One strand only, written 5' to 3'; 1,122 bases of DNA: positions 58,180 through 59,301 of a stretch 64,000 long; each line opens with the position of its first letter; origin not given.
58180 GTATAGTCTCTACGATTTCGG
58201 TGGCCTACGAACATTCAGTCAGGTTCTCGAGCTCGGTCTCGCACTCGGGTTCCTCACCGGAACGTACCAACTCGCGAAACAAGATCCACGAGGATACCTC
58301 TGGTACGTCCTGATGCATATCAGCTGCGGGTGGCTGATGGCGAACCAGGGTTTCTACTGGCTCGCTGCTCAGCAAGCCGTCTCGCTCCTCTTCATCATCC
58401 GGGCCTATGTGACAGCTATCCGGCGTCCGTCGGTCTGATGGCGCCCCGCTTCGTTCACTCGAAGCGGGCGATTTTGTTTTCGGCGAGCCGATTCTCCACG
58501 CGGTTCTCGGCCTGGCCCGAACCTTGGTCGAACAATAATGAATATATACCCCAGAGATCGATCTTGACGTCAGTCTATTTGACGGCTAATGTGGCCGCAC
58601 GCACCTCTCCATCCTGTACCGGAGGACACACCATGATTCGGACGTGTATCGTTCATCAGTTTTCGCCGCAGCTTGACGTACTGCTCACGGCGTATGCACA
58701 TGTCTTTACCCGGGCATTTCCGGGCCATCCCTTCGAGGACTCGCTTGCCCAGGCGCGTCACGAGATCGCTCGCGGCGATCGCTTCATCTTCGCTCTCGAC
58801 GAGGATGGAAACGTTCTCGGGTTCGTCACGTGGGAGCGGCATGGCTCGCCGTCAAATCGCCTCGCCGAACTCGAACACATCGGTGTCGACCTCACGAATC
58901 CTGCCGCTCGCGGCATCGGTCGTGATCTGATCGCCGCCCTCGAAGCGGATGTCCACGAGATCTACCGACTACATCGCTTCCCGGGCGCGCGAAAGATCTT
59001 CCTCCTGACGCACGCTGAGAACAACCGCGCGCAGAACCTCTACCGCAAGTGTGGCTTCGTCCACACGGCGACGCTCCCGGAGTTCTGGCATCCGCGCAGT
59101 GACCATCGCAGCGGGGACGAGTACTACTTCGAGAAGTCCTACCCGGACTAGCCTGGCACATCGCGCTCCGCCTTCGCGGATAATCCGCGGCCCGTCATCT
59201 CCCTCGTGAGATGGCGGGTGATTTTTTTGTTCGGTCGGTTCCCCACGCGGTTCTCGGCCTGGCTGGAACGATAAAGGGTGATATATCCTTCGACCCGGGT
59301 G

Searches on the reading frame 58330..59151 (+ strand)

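Call 28: search_protein_families(library=pfam, proteins=[window:58330-59151:+], max_evalue=0.001)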
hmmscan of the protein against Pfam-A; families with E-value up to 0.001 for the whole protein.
window:58330-59151:+ (273 aa): 4 families
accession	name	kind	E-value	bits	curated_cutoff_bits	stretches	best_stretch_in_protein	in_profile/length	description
PF00583.31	Acetyltransf_1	-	2.5e-10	41.1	20.7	1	128-243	10-116/116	Acetyltransferase (GNAT) family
PF13508.13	Acetyltransf_7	-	1.2e-07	32.5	27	1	152-244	4-83/84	Acetyltransferase (GNAT) domain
PF13302.13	Acetyltransf_3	-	4.9e-05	24.5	25.4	1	136-244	31-138/138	Acetyltransferase (GNAT) domain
PF13673.13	Acetyltransf_10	-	0.00031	21.2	23.6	1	140-246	20-110/128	Acetyltransferase (GNAT) domain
